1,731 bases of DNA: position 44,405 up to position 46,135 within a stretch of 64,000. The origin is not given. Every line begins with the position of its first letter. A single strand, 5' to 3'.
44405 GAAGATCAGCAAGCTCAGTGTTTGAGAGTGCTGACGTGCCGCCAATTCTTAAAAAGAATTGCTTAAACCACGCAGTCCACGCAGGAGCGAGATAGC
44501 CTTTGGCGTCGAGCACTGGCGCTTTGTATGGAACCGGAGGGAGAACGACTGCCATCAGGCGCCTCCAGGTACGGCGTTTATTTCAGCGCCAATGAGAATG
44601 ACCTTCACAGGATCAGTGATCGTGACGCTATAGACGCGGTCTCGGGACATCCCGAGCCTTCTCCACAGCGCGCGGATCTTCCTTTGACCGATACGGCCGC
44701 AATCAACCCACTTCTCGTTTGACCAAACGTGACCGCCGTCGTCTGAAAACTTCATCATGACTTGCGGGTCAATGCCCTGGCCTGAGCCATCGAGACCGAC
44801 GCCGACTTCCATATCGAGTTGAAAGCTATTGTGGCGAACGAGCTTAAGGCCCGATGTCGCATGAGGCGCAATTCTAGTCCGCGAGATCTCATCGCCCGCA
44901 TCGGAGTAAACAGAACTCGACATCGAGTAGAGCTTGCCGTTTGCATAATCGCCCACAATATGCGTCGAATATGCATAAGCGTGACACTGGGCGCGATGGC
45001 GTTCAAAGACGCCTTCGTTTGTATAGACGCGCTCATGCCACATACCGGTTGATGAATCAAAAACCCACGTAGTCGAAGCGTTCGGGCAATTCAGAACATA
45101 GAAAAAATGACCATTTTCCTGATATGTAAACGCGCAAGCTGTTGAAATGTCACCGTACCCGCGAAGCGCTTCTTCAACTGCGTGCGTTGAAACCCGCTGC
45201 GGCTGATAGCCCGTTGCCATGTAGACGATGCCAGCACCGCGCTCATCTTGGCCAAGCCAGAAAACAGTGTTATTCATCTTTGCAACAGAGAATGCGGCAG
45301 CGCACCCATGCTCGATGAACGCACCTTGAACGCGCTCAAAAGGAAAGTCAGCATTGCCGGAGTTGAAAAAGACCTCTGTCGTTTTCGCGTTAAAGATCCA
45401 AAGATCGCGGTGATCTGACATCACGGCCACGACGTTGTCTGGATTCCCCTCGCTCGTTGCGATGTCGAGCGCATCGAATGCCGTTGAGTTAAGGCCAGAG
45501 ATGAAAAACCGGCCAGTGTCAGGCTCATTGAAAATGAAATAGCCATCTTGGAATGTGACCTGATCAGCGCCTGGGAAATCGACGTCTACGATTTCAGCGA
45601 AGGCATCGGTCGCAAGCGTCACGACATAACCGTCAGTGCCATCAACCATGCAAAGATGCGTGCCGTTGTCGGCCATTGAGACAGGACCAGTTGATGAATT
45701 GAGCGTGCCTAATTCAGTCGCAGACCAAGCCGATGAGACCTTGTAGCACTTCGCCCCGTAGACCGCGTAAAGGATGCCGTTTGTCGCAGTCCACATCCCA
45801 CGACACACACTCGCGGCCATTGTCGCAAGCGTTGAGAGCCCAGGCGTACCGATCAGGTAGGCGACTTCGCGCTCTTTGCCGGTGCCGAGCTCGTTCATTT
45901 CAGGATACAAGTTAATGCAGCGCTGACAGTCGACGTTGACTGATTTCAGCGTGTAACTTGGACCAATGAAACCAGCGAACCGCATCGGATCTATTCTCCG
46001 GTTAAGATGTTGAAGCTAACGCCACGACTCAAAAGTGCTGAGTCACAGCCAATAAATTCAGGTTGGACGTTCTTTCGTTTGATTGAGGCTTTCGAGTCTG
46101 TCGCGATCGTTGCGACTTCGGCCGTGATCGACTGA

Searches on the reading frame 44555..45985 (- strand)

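Call 55: search_protein_families(library=pfam, proteins=[window:44555-45985:-], max_evalue=0.01)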
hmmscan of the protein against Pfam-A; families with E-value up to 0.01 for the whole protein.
window:44555-45985:- (476 aa): 2 families
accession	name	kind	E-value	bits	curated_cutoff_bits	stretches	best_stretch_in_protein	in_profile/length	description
PF11134.13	Phage_stabilise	-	5.1e-11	42.3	25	1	30-451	24-447/469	Phage stabilisation protein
PF17753.7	Ig_mannosidase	-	0.0088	16.1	22.6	0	116-150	13-46/81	Ig-fold domain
